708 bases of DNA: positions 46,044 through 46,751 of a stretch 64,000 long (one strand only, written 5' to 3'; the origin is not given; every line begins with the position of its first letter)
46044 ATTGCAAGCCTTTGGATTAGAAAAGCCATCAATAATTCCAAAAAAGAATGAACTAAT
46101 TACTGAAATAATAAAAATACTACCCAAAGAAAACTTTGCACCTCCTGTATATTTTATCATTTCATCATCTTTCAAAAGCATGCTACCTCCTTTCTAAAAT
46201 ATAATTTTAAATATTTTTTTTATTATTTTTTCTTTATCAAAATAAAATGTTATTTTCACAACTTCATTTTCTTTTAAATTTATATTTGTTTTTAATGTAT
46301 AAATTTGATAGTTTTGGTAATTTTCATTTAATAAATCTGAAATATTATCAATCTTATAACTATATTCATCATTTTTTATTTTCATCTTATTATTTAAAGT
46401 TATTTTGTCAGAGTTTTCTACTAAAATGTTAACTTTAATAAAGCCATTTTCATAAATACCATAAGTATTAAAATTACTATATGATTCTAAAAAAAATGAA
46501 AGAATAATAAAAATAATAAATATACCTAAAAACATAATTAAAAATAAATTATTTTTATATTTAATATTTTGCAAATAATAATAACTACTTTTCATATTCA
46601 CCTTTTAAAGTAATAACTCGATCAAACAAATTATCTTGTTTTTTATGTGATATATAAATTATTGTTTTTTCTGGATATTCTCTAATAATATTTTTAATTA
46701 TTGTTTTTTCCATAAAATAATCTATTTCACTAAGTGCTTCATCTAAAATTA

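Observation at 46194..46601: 135-aa single-TM protein between the exporter and the peptides: minimal accessory or immunity candidate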

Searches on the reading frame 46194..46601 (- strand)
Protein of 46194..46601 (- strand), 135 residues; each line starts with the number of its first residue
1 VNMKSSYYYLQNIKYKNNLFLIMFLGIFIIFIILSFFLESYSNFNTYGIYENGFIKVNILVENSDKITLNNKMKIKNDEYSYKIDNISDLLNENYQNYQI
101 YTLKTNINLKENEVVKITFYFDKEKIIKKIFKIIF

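Call 3: search_protein_families(library=pfam, proteins=[window:46194-46601:-], max_evalue=1)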
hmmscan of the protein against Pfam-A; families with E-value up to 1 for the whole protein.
window:46194-46601:- (135 aa): 0 families

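Call 4: search_protein_families(library=ncbifam, proteins=[window:46194-46601:-], max_evalue=1)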
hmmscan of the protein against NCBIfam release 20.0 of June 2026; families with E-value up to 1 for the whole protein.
window:46194-46601:- (135 aa): 1 family
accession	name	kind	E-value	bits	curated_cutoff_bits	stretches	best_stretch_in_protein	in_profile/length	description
NF045999.1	MAG1140_fam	equivalog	0.18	12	35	0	19-132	13-126/126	MAG1140 family protein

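Call 5: find_homologous_proteins(query=window:46194-46601:-, max_evalue=0.01)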
Query window:46194-46601:- (135 aa): 8 proteins with E <= 0.01 among 105 candidates.
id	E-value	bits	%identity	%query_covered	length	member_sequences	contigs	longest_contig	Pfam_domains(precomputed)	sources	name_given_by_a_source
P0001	1.2e-72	260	100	99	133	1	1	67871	-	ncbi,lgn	ncbi:MAG: hypothetical protein ACI4XR_01235 [Bacilli bacterium]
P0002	5.9e-64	232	89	89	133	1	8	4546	-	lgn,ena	-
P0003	5.9e-61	222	86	89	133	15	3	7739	-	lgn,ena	-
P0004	7.2e-60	219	85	89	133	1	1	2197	-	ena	-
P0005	1.1e-59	218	84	89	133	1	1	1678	-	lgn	-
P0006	1.7e-22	98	81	36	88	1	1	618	-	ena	-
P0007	3.9e-21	93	43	86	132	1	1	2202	-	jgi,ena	-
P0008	1.6e-19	88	44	88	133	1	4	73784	-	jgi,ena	-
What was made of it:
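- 46194..46595 (-): Gene for the 133-aa single-pass membrane protein (ATG 46595; stop 46196..46194). The 135-aa reading from GTG 46601 is less likely. Identical NCBI protein P0001 is 133 aa (call 5).
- Checked: NCBI's annotation of the identical protein (P0001, 133 aa, call 5) and all homologues start at the equivalent Met.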

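Call 8: find_encoding_contigs(protein=P0008, flank=8000, max_places=4)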
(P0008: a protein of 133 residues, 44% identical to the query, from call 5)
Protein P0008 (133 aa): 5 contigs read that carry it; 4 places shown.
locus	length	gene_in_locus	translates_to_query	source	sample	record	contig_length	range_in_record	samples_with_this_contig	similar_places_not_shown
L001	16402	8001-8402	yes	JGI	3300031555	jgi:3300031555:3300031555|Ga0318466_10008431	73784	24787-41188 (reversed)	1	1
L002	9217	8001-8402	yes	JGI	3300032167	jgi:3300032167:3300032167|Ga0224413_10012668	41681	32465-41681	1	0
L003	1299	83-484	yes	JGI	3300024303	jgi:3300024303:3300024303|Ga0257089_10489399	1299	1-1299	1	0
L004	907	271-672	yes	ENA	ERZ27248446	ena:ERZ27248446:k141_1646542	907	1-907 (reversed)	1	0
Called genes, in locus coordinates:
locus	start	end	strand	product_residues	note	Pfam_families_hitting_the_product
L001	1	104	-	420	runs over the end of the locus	PF00817:IMS, PF11798:IMS_HHH, PF21999:IMS_HHH_1 (weak), PF11799:IMS_C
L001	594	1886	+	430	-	PF02403:Seryl_tRNA_N, PF00587:tRNA-synt_2b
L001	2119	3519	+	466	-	PF00919:UPF0004, PF04055:Radical_SAM, PF01938:TRAM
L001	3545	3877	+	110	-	PF09479:Flg_new (faint)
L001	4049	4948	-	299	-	PF10646:Germane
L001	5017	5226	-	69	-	PF00196:GerE, PF04545:Sigma70_r4, PF08281:Sigma70_r4_2, PF08279:HTH_11 (faint)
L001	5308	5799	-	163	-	PF12685:SpoIIIAH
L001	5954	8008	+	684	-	PF03412:Peptidase_C39, PF00664:ABC_membrane, PF00005:ABC_tran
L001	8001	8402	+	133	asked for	-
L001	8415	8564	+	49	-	-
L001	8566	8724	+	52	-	-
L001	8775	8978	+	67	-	PF01165:Ribosomal_S21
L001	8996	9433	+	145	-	PF09424:YqeY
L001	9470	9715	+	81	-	PF07873:YabP (weak)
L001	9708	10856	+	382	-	PF06898:YqfD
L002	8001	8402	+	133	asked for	-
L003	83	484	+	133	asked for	-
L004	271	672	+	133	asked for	-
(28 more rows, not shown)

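Call 9: search_protein_representatives(protein=window:46194-46601:-)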
Query: 135 residues. Proteins with E-value up to 0.001 (for the whole library): 129; up to 1e-10: 42; up to 1e-30: 1. The best 129 are listed.
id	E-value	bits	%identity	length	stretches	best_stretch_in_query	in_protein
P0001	3.8e-73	259.8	100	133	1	3-135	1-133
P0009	9.2e-23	97.1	45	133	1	5-135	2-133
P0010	1.6e-21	93.1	46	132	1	4-135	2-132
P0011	2.1e-21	92.6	41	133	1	6-135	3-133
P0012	4.7e-21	91.5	45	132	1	5-135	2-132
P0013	6.0e-19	84.7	42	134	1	6-135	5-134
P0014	7.9e-19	84.3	46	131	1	5-135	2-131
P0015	1.6e-18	83.4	39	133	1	4-135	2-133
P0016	1.9e-18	83.1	40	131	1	6-134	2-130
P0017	2.4e-18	82.8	42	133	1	3-135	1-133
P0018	5.5e-18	81.6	44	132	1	6-135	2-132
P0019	1.5e-15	73.8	37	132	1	6-135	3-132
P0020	1.6e-15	73.7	45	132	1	5-135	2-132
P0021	1.9e-15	73.5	39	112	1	27-135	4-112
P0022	7.2e-15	71.6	39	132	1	6-135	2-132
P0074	2.4e-08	50.5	31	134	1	6-135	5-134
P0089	1.2e-06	45.1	33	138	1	15-132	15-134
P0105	1.9e-05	41.1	29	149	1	4-129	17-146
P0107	2.5e-05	40.7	34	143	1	16-133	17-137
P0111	4.1e-05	40.0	37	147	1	8-131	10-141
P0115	6.1e-05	39.5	31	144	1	15-132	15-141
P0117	8.1e-05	39.1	33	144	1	6-132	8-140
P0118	9.5e-05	38.9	33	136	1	4-133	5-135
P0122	2.0e-04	37.8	36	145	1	4-133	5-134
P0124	2.9e-04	37.3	29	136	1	17-133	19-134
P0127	4.5e-04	36.7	35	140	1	18-134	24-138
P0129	4.7e-04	36.6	32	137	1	9-134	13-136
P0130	5.3e-04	36.4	37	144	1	14-132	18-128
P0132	6.1e-04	36.2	35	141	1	9-134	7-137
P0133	8.1e-04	35.9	31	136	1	4-132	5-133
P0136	8.6e-04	35.8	30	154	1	7-133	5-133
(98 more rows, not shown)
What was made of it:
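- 46194..46595 (-): 129 homologous clusters, nearly all 130-140 aa (call 9).
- Checked: The ORF also has about 129 homologous clusters (call 9).
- There are 129 clusters at E<1e-3, nearly all 130-140 aa and matched end to end (call 9). 129 clusters of constant length (call 9).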

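Call 13: search_protein_families(library=ncbifam, alignment_id=A1, max_evalue=0.1)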
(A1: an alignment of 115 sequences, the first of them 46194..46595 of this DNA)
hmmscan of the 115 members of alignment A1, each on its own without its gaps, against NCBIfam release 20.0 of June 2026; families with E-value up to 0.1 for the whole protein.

A. member 1, window:46194-46595:- (133 aa): 0 families

B. families by the number of members that match (of 115 scanned): 37 families (the first 25 are shown)
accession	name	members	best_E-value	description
NF045999.1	MAG1140_fam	29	1.3e-06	MAG1140 family protein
TIGR00849.1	gutA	2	0.0098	glucitol/sorbitol-specific PTS transporter subunit IIA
NF010723.1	PRK14125.1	2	0.012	cell division suppressor protein YneA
NF009027.0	PRK12363.1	1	0.00022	phosphoglycerol transferase I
TIGR03933.1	PIA_icaB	1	0.0017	intercellular adhesin biosynthesis polysaccharide N-deacetylase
NF041835.1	rnfA_Methano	1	0.0029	Rnf electron transport complex subunit RnfA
NF000455.2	blaESP-1_fam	1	0.005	ESP-1 family subclass B3 metallo-beta-lactamase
NF033863.1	immun_TipC_fam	1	0.0053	TipC family immunity protein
NF041581.1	SosA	1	0.0092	DNA damage-induced cell division inhibitor SosA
NF006745.0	PRK09270.1-4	1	0.01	nucleoside/nucleotide kinase family protein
NF045633.1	LipidAPhtaseLpxF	1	0.01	lipid A 4'-phosphatase LpxF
NF011758.0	PRK15211.1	1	0.014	fimbrial chaperone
TIGR00998.1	8a0101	1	0.019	EmrA/EmrK family multidrug efflux transporter periplasmic adaptor subunit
NF053757.1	BclibactTpBcbE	1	0.019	bacillibactin exporter BcbE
TIGR02043.1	ZntR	1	0.021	Zn(2+)-responsive transcriptional regulator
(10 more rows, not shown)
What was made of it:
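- One of the 115 members hit the EmrA NCBIfam model at E 0.019 (call 13).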

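Call 14: search_solved_structures(query=A1, max_evalue=10, show_alignments=3)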
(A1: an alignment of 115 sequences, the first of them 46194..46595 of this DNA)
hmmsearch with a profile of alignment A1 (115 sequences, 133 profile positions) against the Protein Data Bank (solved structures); distinct sequences matched with E-value up to 10: 1.
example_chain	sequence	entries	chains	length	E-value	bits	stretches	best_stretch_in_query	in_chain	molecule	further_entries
2o20_A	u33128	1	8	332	0.11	15.8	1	54-122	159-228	Catabolite control protein A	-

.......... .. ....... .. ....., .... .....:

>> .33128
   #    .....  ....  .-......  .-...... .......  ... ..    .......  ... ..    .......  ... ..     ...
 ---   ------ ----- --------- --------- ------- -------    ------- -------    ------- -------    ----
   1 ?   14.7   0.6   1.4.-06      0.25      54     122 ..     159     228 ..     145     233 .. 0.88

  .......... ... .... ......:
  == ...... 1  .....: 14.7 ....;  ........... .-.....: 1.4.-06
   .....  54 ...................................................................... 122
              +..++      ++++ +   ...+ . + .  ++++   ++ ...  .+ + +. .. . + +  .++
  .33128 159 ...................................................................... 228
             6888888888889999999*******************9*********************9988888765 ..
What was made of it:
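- Tried and rejected: A PDB sequence-profile search gave only CcpA at E 0.11, treated as chance (call 14).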

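Call 15: predict_structure(alignment_id=A1)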
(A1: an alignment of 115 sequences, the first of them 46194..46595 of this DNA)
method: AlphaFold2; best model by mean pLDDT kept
length: 133 residues; sequences in the alignment: 115
mean_pLDDT: 94.2   pTM: 0.76
mean pLDDT of the five models: 94.2, 94.0, 93.3, 92.0, 91.9
residues with pLDDT >= 90: 117; 70-90: 14; 50-70: 2; < 50: 0
segments of 3 or more residues with pLDDT < 50: none
pLDDT, mean of each block of 10 residues (from residue 1): 79 85 97 95 98 98 95 97 98 98 97 97 93 92
secondary structure, 60 per line:
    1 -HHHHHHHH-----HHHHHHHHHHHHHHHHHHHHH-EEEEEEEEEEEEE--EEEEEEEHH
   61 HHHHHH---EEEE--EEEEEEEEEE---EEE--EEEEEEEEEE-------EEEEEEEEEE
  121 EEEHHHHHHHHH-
elements in order: H2-9 H15-35 E37-49 E52-58 H59-66 E70-73 E76-85 E89-91 E94-103 E111-123 H124-132
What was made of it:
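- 46554..46595 (-): Cytoplasmic N-terminus (residues 1-14) with the family motif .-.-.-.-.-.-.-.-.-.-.; predicted short helix 2-9. AF2 model (call 15).
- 46491..46553 (-): Single transmembrane helix (residues 15-35). AF2 helix 15-35, pLDDT >90 (call 15).
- The AF2 model has pLDDT 94.2 (call 15).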

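Call 18: fold_search(model_id=the predicted structure, library=pdb)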
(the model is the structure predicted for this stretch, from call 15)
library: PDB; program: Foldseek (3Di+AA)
matches with E <= 10: 859; with E <= 0.001: 0
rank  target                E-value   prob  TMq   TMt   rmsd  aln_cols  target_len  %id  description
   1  9c1m_Q                6.6e-02  0.94  0.35  0.10   9.2       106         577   18  HerA-DUF assembly 1 (released 2025-06-04)
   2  5xu0_B                1.4e-01  0.98  0.39  0.25   3.8        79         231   14  Structure of the membrane fusion protein Spr0693 from Streptococcus pneumoniae R6 (released 2018-01-24)
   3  8zis_C                2.4e-01  0.90  0.41  0.12   6.5       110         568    7  HerA Hexamer (released 2025-03-12)
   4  7mie                  2.5e-01  0.96  0.37  0.22   6.3        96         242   14  Crystal structure of the Borreliella burgdorferi PlzA protein in complex with c-di-GMP (released 2021-06-30)
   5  5xu0_A                2.5e-01  0.91  0.37  0.23   4.3        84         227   13  Structure of the membrane fusion protein Spr0693 from Streptococcus pneumoniae R6 (released 2018-01-24)
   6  5xu0_C                2.6e-01  0.92  0.37  0.23   4.8        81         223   14  Structure of the membrane fusion protein Spr0693 from Streptococcus pneumoniae R6 (released 2018-01-24)
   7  4acv_A                2.6e-01  0.25  0.22  0.24  10.6        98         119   10  Listeria monocytogenes Antigen B (released 2013-01-09)
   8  8zis_D                3.1e-01  0.91  0.42  0.13   4.3       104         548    7  HerA Hexamer (released 2025-03-12)
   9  2f1m_A                3.9e-01  0.77  0.33  0.21   4.4        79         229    8  Conformational flexibility in the multidrug efflux system protein AcrA (released 2006-03-21)
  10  1gw6                  3.9e-01  0.60  0.29  0.09   7.0        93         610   12  STRUCTURE OF LEUKOTRIENE A4 HYDROLASE D375N MUTANT (released 2003-03-06)
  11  9qgy_G                4.3e-01  0.95  0.40  0.18   3.6        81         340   10  Structure of the YbjP lipoprotein bound to the MacAB-TolC tripartite efflux pump (released 2026-03-25)
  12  3b7s_A                4.3e-01  0.57  0.29  0.09   7.1        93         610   12  [E296Q]LTA4H in complex with RSR substrate (released 2008-09-16)
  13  5nik_D                4.6e-01  0.90  0.38  0.17   3.9        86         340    8  Structure of the MacAB-TolC ABC-type tripartite multidrug efflux pump (released 2017-05-24)
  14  3ciq_H                4.6e-01  0.10  0.18  0.22  10.3       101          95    9  A regulatable switch mediates self-association in an immunoglobulin fold (released 2008-09-02)
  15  6iok_J                5.1e-01  0.72  0.37  0.17   5.1        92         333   11  Cryo-EM structure of multidrug efflux pump MexAB-OprM (0 degree state) (released 2019-04-03)
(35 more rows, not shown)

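Call 20: search_protein_families(library=pfam, alignment_id=A1, max_evalue=1)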
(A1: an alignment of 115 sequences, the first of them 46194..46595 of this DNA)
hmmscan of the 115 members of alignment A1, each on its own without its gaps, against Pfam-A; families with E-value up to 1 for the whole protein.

A. member 1, window:46194-46595:- (133 aa): 0 families

B. families by the number of members that match (of 115 scanned): 105 families (the first 25 are shown)
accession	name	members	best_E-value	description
PF21232.3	Yme1-like_N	2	0.017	Yme1-like, N-terminal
PF01985.26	CRS1_YhbY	2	0.02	CRS1 / YhbY (CRM) domain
PF10144.15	SMP_2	1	0.001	Bacterial virulence factor haemolysin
PF14302.11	DUF4377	1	0.0026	Domain of unknown function (DUF4377)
PF24956.1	Msl2-3_C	1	0.0028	Mechanosensitive ion channel protein 2/3 C-terminal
PF19579.4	FtsL_2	1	0.0074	Bacteriodetes cell division protein (FtsL-like)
PF05738.19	Cna_B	1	0.011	Cna protein B-type domain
PF25364.1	PH_NDK7_N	1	0.012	Nucleoside diphosphate kinase 7 N-terminal PH domain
PF15658.11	Latrotoxin_C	1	0.012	Latrotoxin C-terminal domain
PF10943.13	DUF2632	1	0.013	Protein of unknown function (DUF2632)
PF03579.19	SHP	1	0.015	Small hydrophobic protein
PF07262.16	CdiI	1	0.015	CDI immunity protein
PF05251.17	Ost5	1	0.015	Oligosaccharyltransferase subunit 5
PF14584.11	DUF4446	1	0.015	Protein of unknown function (DUF4446)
PF02868.21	Peptidase_M4_C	1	0.019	Thermolysin metallopeptidase, alpha-helical domain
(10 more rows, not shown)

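Call 23: find_encoding_contigs(protein=P0124, flank=6000, max_places=3)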
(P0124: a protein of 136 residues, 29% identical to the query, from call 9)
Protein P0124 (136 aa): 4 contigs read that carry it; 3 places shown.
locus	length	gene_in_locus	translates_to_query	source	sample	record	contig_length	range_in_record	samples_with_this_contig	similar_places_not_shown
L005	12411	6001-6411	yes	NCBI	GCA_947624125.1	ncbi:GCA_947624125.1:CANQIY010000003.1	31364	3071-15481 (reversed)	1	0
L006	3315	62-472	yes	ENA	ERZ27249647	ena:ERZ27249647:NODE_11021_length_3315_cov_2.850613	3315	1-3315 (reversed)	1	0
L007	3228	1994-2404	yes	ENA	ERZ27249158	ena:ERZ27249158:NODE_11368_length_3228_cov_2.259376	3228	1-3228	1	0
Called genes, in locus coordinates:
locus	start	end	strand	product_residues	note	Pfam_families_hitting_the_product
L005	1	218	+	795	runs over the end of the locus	PF12705:PDDEXK_1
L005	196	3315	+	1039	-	PF00580:UvrD-helicase, PF13245:AAA_19, PF00580:UvrD-helicase, PF13361:UvrD_C, PF13538:UvrD_C_2 (faint)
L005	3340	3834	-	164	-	PF12685:SpoIIIAH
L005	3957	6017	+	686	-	PF03412:Peptidase_C39, PF00664:ABC_membrane, PF00005:ABC_tran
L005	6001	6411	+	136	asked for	-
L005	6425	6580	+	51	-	-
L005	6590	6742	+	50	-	-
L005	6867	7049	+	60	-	PF01165:Ribosomal_S21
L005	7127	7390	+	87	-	-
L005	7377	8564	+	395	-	PF06898:YqfD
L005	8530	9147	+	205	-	PF04892:VanZ-LLP1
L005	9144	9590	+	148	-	PF02130:YbeY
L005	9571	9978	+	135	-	PF01219:DAGK_prokar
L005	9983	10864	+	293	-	PF00009:GTP_EFTU, PF00350:Dynamin_N (faint), PF01926:MMR_HSR1, PF02421:FeoB_N, PF02492:cobW (faint), PF03193:RsgA_GTPase (faint), PF04548:AIG1 (weak), PF07650:KH_2, +1 more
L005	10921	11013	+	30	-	PF14006:YqzL (weak)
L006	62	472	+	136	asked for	-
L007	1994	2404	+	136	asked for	-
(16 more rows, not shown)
